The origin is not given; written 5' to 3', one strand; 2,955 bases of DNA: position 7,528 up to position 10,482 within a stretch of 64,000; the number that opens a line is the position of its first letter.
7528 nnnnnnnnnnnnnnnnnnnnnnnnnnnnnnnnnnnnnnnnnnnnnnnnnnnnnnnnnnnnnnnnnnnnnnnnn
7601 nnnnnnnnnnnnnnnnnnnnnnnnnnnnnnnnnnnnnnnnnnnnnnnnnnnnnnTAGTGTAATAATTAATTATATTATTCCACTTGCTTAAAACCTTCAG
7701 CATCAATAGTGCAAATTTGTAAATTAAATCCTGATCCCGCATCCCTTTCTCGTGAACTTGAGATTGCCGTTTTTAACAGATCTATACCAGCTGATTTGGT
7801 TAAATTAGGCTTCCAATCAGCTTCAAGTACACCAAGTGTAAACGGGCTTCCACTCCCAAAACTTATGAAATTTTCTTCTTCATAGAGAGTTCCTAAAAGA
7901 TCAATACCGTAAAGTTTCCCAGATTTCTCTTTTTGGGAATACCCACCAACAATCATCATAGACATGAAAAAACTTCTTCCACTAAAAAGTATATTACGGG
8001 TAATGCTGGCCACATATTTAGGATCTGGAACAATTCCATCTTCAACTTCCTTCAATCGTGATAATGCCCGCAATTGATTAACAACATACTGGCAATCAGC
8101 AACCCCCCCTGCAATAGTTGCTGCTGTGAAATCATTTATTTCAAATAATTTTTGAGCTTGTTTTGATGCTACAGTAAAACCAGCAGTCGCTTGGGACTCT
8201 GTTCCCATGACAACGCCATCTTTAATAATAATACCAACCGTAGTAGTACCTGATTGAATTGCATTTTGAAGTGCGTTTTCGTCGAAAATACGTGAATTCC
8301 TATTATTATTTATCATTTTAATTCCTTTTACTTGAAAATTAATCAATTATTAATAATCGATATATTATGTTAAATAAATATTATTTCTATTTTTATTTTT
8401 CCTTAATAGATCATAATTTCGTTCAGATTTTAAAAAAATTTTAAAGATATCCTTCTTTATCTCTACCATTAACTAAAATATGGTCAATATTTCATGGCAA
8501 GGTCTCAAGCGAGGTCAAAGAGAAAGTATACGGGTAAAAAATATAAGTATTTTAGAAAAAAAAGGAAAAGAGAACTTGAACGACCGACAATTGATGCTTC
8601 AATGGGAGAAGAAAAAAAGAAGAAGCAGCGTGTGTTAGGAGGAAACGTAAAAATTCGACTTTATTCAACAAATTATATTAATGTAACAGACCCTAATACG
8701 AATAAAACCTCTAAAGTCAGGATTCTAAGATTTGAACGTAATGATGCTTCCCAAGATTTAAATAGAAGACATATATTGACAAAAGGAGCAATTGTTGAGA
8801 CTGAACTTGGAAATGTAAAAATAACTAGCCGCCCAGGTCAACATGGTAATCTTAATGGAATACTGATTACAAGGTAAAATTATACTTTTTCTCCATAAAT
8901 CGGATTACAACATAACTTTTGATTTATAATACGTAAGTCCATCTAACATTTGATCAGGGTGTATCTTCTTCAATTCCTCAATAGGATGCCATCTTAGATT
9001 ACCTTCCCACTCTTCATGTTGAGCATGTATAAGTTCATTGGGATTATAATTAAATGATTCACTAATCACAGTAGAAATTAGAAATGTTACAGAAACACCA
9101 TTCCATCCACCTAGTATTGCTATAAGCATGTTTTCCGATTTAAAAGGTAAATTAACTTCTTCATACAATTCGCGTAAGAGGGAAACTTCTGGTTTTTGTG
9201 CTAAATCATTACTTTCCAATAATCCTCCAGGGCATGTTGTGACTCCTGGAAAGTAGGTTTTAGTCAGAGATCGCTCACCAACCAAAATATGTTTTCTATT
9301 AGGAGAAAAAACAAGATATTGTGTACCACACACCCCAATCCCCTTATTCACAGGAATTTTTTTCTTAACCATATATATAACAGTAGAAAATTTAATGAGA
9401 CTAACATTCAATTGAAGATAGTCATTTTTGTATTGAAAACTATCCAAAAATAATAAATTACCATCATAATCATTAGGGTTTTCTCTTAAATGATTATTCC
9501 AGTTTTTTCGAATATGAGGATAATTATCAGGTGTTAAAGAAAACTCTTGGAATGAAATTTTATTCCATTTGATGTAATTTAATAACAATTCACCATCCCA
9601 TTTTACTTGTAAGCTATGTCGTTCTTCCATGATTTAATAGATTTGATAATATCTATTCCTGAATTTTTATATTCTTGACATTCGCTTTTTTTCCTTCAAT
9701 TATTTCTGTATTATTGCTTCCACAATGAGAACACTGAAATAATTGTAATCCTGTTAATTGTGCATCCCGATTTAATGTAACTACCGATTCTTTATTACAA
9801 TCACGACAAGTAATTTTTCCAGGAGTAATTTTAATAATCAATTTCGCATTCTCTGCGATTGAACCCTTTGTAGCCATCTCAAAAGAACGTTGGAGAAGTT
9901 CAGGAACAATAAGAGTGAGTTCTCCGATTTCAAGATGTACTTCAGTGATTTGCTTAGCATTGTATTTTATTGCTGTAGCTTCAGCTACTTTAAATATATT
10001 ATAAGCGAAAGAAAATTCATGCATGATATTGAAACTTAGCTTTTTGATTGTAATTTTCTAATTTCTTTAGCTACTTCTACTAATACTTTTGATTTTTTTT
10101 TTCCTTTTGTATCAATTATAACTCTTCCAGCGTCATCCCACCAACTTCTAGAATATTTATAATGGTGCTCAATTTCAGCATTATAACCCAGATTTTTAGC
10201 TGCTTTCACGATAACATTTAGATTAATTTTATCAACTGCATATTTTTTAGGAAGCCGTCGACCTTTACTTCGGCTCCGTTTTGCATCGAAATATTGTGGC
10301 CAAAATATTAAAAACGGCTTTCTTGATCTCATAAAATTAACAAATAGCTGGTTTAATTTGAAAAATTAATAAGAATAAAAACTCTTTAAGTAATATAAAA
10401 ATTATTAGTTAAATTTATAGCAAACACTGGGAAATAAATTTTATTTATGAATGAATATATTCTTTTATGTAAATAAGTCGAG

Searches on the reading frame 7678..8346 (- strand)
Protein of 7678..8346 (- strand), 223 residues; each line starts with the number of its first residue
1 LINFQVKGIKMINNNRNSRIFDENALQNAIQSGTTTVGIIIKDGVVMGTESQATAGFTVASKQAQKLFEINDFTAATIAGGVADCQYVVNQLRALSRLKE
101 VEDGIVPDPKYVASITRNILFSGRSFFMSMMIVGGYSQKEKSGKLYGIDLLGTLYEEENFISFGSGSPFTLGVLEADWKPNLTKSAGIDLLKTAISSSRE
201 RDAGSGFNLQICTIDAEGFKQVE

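Call 39: search_protein_families(library=pfam, proteins=[window:7678-8346:-], max_evalue=0.001)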
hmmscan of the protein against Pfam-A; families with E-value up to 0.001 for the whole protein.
window:7678-8346:- (223 aa): 1 family
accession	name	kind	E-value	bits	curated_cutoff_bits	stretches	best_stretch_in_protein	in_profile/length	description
PF00227.31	Proteasome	-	1.2e-44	152.7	22.4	1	31-214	2-189/189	Proteasome subunit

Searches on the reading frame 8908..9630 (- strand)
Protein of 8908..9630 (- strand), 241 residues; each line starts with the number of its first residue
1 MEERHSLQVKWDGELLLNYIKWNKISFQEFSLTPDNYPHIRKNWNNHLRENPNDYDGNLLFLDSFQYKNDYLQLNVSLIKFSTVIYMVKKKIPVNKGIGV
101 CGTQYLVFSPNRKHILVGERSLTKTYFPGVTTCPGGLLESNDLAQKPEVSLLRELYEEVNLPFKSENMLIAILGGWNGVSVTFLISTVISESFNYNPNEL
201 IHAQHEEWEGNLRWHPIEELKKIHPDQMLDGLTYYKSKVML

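Call 39: search_protein_families(library=pfam, proteins=[window:8908-9630:-], max_evalue=0.001)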
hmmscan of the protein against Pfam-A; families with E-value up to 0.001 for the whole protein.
window:8908-9630:- (241 aa): 1 family
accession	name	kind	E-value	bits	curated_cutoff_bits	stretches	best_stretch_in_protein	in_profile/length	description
PF00293.34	NUDIX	-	4.1e-07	30.5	21.1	1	108-224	11-124/134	NUDIX domain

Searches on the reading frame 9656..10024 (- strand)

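Call 39: search_protein_families(library=pfam, proteins=[window:9656-10024:-], max_evalue=0.001)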
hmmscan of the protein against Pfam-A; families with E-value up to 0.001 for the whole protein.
window:9656-10024:- (123 aa): 1 family
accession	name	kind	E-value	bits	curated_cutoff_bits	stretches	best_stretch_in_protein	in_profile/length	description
PF01155.25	HypA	-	4.4e-30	104.4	28.9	1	1-121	1-112/112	Hydrogenase/urease nickel incorporation, metallochaperone, hypA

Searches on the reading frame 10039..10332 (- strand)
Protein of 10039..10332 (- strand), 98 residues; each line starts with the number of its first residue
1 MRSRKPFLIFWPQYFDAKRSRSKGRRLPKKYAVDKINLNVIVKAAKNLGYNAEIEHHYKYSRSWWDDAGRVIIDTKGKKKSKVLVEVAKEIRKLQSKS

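Call 39: search_protein_families(library=pfam, proteins=[window:10039-10332:-], max_evalue=0.001)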
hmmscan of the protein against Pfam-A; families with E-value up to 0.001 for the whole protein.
window:10039-10332:- (98 aa): 1 family
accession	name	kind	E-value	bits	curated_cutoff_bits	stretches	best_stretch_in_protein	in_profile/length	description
PF01922.23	SRP19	-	1.3e-21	77.7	25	1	10-93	2-94/95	SRP19 protein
